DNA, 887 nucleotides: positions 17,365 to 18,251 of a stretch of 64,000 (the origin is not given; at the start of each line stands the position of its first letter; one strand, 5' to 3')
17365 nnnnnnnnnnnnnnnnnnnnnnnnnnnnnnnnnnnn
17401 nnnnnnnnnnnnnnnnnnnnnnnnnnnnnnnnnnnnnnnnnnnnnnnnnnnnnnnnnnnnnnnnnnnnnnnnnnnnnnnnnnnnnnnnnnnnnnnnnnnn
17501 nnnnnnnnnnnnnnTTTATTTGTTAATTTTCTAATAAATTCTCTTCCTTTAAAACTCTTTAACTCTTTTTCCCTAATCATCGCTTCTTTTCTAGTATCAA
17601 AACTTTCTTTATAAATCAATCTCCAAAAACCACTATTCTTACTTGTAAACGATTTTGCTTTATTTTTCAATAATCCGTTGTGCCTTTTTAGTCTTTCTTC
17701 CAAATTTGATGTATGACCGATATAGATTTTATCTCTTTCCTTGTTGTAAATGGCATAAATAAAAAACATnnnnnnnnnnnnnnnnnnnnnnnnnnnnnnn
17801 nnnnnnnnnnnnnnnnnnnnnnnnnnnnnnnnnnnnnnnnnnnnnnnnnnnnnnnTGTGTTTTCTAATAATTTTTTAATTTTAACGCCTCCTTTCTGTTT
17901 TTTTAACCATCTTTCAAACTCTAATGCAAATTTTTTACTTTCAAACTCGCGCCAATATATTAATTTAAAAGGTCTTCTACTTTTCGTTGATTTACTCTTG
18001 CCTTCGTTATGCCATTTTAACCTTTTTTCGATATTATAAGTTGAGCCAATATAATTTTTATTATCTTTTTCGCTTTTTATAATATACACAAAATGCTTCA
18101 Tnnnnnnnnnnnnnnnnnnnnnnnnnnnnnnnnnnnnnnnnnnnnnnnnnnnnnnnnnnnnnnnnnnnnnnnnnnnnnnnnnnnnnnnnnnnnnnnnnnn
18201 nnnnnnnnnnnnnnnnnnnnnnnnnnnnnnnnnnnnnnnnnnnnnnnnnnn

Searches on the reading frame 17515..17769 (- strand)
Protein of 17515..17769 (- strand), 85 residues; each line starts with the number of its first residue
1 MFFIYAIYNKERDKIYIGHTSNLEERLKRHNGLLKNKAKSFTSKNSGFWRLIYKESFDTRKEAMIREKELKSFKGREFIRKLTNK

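Call 11: search_protein_families(library=pfam, proteins=[window:17515-17769:-], max_evalue=0.01)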
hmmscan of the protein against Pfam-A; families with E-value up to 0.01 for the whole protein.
seq(85 aa): 2 families
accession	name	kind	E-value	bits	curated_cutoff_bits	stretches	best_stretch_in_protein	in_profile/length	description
PF01541.30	GIY-YIG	-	5.2e-18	65.6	22.6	1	1-72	1-70/78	GIY-YIG catalytic domain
PF10544.15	T5orf172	-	0.0072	17.3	20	1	3-58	2-51/101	T5orf172 domain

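Call 34: find_homologous_proteins(query=window:17515-17769:-)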
Query seq(85 aa) (85 aa): 176 proteins with E <= 0.001 among 176 candidates; the best 120 are listed.
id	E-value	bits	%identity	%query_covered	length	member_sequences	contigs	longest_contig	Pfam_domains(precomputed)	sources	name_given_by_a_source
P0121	9.9e-48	177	100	100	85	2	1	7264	PF01541.31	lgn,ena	-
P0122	1.2e-35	139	78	96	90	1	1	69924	PF01541.31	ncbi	-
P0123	4.9e-34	133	73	96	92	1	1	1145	PF01541.31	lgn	-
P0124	5.6e-34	133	76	100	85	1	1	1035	PF01541.31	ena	-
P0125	6.2e-33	130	74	95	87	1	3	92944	PF01541.31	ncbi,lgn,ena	-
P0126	9.1e-33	129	72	96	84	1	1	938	PF01541.31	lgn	-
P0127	1.6e-32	129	76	96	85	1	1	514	PF01541.31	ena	-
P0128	2.4e-32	128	72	100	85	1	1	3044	PF01541.31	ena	-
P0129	5.2e-32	127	74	100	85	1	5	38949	PF01541.31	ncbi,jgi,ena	-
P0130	7.6e-32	127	72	96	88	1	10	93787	PF01541.31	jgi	jgi:putative endonuclease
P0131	1.1e-31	126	72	96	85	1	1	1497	PF01541.31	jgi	-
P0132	2.1e-31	125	73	96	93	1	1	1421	PF01541.31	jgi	jgi:putative endonuclease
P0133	2.5e-31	125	73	95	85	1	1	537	PF01541.31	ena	-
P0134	3.4e-31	124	74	94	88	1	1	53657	PF01541.31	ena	-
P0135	3.5e-31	124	73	98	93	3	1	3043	PF01541.31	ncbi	-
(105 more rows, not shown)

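Call 36: find_related_loci(query=A1, collection=metagenome_contigs, flank=2500)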
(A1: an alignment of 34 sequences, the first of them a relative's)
Query A1 (85 aa) in metagenome_contigs; peptide patterns used: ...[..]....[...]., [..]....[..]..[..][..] (x = any residue, [..] = any of these).
600 stretches matched a pattern (row limit reached: there are more); 497 encode a relative of the query (tblastn E <= 1e-3); the best 80 are kept; 80 distinct loci.
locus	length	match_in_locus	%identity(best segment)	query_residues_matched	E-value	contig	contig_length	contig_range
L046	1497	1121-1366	72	1-82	1e-37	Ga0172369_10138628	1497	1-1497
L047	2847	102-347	70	1-82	7e-37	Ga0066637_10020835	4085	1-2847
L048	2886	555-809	72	1-85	2e-36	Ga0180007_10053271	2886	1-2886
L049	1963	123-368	67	1-82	6e-36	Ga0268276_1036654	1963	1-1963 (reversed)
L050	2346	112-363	69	1-84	5e-35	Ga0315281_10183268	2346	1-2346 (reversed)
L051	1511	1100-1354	65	1-85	4e-35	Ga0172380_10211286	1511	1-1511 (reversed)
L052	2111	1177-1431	68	1-85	1e-34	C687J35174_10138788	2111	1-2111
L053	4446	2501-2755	65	1-85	8e-34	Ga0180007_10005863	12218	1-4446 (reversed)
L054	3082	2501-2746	63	1-82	7e-33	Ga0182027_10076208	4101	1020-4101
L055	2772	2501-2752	64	1-84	1e-32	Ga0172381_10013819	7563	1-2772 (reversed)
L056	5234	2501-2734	67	2-79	2e-32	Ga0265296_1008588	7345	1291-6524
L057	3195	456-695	68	1-80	2e-32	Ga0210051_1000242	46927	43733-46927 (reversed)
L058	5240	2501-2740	68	1-80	3e-32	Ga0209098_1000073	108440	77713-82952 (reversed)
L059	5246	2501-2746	63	1-82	6e-32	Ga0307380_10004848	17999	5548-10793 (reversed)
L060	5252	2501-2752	65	1-84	8e-31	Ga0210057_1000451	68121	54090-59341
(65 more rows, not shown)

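Call 66: find_encoding_contigs(protein=P0122, flank=2500, max_places=2)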
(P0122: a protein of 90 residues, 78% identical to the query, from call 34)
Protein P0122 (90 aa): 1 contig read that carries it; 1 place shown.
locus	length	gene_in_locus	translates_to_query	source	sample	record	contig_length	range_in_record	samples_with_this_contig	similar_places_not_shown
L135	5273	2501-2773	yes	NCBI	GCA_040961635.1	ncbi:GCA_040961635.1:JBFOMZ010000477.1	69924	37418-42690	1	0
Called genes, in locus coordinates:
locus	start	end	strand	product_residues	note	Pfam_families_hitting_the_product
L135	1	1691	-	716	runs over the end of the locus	PF17191:RecG_wedge, PF01336:tRNA_anti-codon (weak), PF00270:DEAD, PF04851:ResIII, PF00271:Helicase_C, PF19833:RecG_dom3_C (weak)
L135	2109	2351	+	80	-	PF12773:DZR (weak)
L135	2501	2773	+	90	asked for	PF01541:GIY-YIG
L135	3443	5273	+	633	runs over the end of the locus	PF02771:Acyl-CoA_dh_N, PF02770:Acyl-CoA_dh_M, PF00441:Acyl-CoA_dh_1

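Call 67: find_encoding_contigs(protein=P0125, flank=2500, max_places=2)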
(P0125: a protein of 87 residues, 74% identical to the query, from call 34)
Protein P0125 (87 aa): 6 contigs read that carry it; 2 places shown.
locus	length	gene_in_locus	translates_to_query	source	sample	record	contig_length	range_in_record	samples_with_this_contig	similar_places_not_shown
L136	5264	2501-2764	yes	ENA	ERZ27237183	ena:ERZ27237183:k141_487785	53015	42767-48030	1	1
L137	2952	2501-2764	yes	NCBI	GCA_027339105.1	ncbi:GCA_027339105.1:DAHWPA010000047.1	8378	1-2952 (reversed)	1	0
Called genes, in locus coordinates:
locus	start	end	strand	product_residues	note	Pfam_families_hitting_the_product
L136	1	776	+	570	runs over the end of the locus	PF13328:HD_4, PF01966:HD, PF04607:RelA_SpoT, PF02824:TGS, PF01842:ACT (faint), PF13291:ACT_4 (weak), PF22629:ACT_AHAS_ss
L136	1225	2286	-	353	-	PF02195:ParB_N, PF17762:HTH_ParB, PF23552:ParB_C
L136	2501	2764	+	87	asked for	PF01541:GIY-YIG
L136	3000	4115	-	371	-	PF00226:DnaJ, PF01556:DnaJ_C, PF00684:DnaJ_CXXCXGXG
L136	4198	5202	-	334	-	-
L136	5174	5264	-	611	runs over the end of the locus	PF00012:HSP70, PF06723:MreB_Mbl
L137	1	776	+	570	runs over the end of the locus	PF13328:HD_4, PF01966:HD, PF04607:RelA_SpoT, PF02824:TGS, PF01842:ACT (faint), PF13291:ACT_4 (weak), PF22629:ACT_AHAS_ss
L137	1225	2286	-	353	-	PF02195:ParB_N, PF17762:HTH_ParB, PF23552:ParB_C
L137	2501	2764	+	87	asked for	PF01541:GIY-YIG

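Call 80: search_solved_structures(query=A1, max_evalue=0.01)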
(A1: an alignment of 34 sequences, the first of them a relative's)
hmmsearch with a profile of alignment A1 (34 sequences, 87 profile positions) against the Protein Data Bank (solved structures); distinct sequences matched with E-value up to 0.01: 8.
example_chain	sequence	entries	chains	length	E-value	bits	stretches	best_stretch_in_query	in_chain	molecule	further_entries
1mk0_A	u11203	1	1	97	2.3e-06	30.7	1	4-40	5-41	Intron-associated endonuclease 1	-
1zg2_A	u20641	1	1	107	9.1e-06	28.8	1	2-77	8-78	Hypothetical UPF0213 protein BH0048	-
1ywl_A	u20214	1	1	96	9.3e-06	28.7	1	2-73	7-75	Hypothetical UPF0213 protein EF2693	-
1ln0_A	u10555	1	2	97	4.5e-05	26.6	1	4-40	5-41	intron-associated endonuclease 1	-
4xlg_A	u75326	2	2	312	0.00044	23.4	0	5-53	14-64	Structure-specific endonuclease subunit SLX1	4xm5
6seh_C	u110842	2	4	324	0.003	20.7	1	2-52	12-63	Structure-specific endonuclease subunit SLX1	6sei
7cq2_A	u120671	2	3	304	0.0031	20.7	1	2-64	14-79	Structure-specific endonuclease subunit SLX1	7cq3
7cq4_A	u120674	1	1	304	0.0074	19.4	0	9-64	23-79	Structure-specific endonuclease subunit SLX1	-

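Call 81: search_protein_families(library=ncbifam, proteins=[window:17515-17769:-], max_evalue=0.001)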
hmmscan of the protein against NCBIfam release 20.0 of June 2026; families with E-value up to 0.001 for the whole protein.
seq(85 aa): 1 family
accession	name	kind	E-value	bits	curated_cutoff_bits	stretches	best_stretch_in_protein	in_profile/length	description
TIGR01453.1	grpIintron_endo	subfamily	7.7e-07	29.3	56.05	1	3-43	3-43/215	group I intron endonuclease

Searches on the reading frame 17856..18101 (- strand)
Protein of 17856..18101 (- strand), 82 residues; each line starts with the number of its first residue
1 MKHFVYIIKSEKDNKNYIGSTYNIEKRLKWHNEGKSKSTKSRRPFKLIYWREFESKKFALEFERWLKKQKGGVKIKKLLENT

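Call 11: search_protein_families(library=pfam, proteins=[window:17856-18101:-], max_evalue=0.01)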
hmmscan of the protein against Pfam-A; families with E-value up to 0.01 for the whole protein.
seq(82 aa): 3 families
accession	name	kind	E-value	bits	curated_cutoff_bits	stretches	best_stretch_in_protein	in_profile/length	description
PF01541.30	GIY-YIG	-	5.6e-19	68.6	22.6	1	2-71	1-73/78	GIY-YIG catalytic domain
PF10544.15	T5orf172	-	4.9e-06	27.4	20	1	4-69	2-66/101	T5orf172 domain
PF19835.5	SegE_GIY-YIG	-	0.003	18.2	25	1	3-56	18-63/123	Putative endonuclease segE, GIY-YIG domain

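Call 81: search_protein_families(library=ncbifam, proteins=[window:17856-18101:-], max_evalue=0.001)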
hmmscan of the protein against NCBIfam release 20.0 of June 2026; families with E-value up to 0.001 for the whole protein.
seq(82 aa): 1 family
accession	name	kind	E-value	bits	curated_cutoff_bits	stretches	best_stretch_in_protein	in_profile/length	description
TIGR01453.1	grpIintron_endo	subfamily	9.6e-07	29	56.05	1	2-43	1-41/215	group I intron endonuclease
